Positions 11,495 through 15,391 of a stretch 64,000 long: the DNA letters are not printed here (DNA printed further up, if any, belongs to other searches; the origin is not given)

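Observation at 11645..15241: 1198-aa cysteine-free, acidic, Thr/Ser/Asn-rich secreted protein: S-layer-like candidate inside a T2SS locus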

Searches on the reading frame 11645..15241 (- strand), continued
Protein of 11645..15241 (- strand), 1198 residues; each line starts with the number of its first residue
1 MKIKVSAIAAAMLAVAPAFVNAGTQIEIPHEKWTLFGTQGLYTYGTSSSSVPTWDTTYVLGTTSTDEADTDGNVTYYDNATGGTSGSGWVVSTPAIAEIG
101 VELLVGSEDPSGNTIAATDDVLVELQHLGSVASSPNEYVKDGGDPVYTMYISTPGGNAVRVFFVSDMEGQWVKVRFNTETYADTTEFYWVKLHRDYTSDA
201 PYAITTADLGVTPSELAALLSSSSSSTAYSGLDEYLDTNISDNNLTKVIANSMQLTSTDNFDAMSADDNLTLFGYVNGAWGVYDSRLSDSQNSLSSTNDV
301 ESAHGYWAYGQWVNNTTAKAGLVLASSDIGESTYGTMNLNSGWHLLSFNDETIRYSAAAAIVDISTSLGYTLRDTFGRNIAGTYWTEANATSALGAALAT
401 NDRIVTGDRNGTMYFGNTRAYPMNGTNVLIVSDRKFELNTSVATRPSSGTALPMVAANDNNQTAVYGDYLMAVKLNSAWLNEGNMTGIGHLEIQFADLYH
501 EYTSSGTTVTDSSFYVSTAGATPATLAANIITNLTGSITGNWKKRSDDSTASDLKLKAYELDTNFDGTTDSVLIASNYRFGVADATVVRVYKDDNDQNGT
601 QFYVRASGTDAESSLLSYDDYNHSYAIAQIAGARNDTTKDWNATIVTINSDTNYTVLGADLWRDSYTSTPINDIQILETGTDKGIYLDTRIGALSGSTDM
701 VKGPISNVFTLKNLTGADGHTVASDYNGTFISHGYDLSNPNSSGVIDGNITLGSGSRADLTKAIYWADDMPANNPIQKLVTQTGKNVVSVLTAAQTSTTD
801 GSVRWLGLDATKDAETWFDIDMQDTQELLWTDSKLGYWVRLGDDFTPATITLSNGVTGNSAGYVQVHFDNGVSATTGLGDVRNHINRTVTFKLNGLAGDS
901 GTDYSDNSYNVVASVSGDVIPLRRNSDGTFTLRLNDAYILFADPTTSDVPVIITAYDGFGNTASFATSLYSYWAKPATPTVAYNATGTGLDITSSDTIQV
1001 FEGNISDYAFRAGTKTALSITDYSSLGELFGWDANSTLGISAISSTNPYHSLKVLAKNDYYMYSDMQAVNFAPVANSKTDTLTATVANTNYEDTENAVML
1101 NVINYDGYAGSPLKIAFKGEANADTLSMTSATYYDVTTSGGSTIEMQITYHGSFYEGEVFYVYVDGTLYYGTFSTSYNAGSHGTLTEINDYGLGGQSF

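Call 73: find_encoding_contigs(protein=P0008, flank=10000, max_places=2)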
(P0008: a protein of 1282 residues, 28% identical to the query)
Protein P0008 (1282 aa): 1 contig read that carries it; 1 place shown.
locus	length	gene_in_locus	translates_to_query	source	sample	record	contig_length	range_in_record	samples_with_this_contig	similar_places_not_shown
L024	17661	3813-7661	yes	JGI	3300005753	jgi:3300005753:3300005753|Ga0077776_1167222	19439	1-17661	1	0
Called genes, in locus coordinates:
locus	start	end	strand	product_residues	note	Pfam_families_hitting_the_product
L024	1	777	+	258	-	?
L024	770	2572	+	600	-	PF13522:GATase_6, PF13537:GATase_7, PF00733:Asn_synthase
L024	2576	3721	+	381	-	PF13439:Glyco_transf_4 (weak), PF00534:Glycos_transf_1, PF13692:Glyco_trans_1_4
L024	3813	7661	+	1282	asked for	-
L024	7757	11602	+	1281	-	-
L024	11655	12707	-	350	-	PF21016:RlmN_N, PF04055:Radical_SAM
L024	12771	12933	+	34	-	-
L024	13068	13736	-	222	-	-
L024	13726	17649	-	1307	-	PF20157:Maf_flag10_N, PF01973:MptE-like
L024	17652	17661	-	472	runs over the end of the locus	PF05036:SPOR (faint), PF13505:OMP_b-brl (weak)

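Call 77: fold_search(model_id=the predicted structure, library=viral)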
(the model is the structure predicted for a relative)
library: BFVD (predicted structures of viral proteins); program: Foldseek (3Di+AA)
matches with E <= 10: 467; with E <= 0.001: 19
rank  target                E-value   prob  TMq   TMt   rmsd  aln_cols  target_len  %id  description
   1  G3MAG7                1.6e-07  0.72  0.10  0.11  49.9      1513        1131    9  Gp426 [Bacillus phage G]
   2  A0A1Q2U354            4.5e-07  0.35  0.07  0.08  35.8      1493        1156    9  Uncharacterized protein [Vibrio phage pTD1]
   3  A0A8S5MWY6            1.6e-06  0.95  0.10  0.11  37.0       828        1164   11  Uncharacterized protein [Siphoviridae sp. cth2082]
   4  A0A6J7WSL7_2          1.4e-05  0.66  0.08  0.11  28.6       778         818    9  Tip attachment protein J [uncultured Caudovirales phage]
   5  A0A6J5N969            2.4e-05  0.21  0.08  0.07  47.6      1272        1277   10  Glycine-rich domain-containing protein [uncultured Caudovirales phage]
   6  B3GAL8                6.0e-05  0.38  0.09  0.12  47.0      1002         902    9  AMDV3_2 [uncultured virus]
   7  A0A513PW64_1          7.1e-05  0.21  0.08  0.08  27.3      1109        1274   10  Big-1 domain-containing protein [Vibrio phage 2 TSL-2019]
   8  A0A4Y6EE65            8.2e-05  0.96  0.12  0.22  33.9       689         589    9  Minor tail protein [Microbacterium phage TinyTimothy]
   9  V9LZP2                1.2e-04  0.18  0.07  0.09  32.6      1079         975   10  Uncharacterized protein [Vibrio phage VP4B]
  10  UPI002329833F         1.5e-04  0.30  0.09  0.11  51.7      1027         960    9  (no name look-up for this kind of identifier)
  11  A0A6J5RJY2            1.9e-04  0.18  0.08  0.09  46.6      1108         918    9  Tip attachment protein J [uncultured Caudovirales phage]
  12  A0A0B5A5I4            2.8e-04  0.11  0.06  0.06  46.1      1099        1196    9  (no name in the UniProt tables at hand)
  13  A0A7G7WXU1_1          3.3e-04  0.16  0.09  0.10  42.4      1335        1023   10  (no name in the UniProt tables at hand)
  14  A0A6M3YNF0            4.1e-04  0.12  0.09  0.09  36.4      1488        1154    9  PKD/Chitinase domain-containing protein [Alteromonas phage vB_AcoS-R7M]
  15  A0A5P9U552            5.3e-04  0.18  0.08  0.07  31.5       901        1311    8  (no name in the UniProt tables at hand)
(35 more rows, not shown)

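Call 93: list_cluster_members(proteins=[P0006, P0011, P0015, P0016, P0017, P0019, P0022, P0023, P0025, P0039])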
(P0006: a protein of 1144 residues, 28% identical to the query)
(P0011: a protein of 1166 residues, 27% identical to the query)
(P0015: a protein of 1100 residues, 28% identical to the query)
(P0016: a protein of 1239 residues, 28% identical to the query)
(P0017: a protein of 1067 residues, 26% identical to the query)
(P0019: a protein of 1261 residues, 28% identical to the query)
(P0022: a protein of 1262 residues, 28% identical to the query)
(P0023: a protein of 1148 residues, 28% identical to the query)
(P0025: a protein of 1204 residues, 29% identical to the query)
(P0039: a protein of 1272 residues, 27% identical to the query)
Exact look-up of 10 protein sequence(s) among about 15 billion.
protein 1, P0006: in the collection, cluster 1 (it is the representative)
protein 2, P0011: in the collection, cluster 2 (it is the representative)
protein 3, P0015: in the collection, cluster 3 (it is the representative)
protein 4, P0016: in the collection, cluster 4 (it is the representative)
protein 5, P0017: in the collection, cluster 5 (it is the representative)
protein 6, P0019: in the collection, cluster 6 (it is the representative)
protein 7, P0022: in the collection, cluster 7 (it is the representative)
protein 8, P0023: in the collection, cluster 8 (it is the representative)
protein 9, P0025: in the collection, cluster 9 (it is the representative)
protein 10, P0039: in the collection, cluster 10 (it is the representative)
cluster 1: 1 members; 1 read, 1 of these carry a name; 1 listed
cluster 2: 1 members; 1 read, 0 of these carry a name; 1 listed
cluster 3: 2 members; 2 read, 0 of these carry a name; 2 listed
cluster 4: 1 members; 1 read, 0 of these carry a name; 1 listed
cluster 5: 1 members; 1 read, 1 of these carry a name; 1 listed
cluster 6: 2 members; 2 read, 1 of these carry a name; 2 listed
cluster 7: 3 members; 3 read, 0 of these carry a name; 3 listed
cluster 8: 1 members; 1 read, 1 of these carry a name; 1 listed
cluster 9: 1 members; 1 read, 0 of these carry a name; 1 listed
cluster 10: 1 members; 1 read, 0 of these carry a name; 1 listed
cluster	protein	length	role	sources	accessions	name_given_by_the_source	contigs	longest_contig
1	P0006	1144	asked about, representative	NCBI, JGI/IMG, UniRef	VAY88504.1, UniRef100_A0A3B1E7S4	hypothetical protein MNB_ARC-1_808 [hydrothermal vent metagenome] | Uncharacterized protein n=1 Tax=hydrothermal vent metagenome TaxID=652676 ...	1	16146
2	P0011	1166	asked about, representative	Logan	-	-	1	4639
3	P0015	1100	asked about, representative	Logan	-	-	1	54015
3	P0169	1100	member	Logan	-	-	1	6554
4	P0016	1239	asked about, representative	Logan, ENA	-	-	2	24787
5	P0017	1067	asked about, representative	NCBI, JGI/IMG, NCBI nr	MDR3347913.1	MAG: hypothetical protein LBN32_04790 [Helicobacteraceae bacterium] | hypothetical protein | hypothetical protein [Helicobacteraceae bacterium]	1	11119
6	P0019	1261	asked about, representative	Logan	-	-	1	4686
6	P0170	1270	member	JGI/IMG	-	hypothetical protein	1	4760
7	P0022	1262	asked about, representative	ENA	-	-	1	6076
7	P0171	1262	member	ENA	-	-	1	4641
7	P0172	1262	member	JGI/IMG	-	-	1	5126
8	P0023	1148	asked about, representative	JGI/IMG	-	hypothetical protein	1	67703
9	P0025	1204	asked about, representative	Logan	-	-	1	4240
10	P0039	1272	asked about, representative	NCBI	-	-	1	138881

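Call 94: find_encoding_contigs(protein=P0039, flank=10000, max_places=1)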
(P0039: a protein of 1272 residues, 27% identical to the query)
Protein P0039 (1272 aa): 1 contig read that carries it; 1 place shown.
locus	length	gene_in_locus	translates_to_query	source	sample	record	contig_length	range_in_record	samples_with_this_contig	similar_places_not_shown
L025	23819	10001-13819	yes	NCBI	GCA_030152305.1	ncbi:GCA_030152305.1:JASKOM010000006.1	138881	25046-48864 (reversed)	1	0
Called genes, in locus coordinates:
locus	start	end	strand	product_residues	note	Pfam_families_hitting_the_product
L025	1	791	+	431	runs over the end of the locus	PF03772:Competence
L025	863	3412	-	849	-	PF11791:Aconitase_B_N, PF06434:Aconitase_2_N, PF00330:Aconitase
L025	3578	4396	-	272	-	PF01882:DUF58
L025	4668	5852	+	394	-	PF00202:Aminotran_3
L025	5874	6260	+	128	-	PF09345:SiaC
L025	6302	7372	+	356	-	PF13439:Glyco_transf_4, PF00534:Glycos_transf_1, PF13692:Glyco_trans_1_4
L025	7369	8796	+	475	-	-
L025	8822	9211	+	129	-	PF14489:QueF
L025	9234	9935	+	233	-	PF12836:HHH_3 (weak)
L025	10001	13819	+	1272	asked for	-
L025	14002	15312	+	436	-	PF03063:Prismane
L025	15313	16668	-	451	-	PF02518:HATPase_c (faint), PF00512:HisKA (weak)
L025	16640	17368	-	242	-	PF00072:Response_reg, PF00486:Trans_reg_C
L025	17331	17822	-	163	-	-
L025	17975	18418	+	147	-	PF22817:ApeP-like, PF07977:FabA, PF22818:ApeI-like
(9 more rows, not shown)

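Call 95: find_encoding_contigs(protein=P0023, flank=10000, max_places=1)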
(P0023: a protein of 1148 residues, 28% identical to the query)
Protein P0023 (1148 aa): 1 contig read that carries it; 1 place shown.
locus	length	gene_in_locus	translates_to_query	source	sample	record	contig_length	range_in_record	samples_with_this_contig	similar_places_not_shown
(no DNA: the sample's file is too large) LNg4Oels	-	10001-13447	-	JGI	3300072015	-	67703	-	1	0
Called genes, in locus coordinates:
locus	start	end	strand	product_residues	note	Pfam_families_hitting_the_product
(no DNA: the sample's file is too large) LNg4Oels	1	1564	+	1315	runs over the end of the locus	-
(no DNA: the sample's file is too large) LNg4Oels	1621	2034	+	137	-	-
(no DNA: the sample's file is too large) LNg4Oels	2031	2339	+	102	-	-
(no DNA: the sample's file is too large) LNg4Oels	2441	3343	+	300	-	-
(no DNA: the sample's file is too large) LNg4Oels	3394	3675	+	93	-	-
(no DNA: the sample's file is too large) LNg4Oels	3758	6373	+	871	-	PF02368:Big_2, PF26182:Ig_NUP210_5th (faint), PF02368:Big_2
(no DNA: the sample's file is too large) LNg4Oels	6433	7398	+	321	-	PF00579:tRNA-synt_1b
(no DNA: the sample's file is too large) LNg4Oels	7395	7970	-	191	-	-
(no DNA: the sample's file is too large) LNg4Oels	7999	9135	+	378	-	PF00278:Orn_DAP_Arg_deC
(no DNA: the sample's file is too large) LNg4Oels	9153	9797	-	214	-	-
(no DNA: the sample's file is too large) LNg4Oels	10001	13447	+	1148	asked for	-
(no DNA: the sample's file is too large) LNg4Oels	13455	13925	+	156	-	-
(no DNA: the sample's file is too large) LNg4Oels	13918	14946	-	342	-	PF18152:DAHP_snth_FXD, PF00793:DAHP_synth_1, PF03102:NeuB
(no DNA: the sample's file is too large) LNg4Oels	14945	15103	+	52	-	-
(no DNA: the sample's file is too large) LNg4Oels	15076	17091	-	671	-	PF00072:Response_reg, PF00989:PAS, PF08448:PAS_4 (weak), PF13426:PAS_9, PF08447:PAS_3 (weak), PF00990:GGDEF, PF00563:EAL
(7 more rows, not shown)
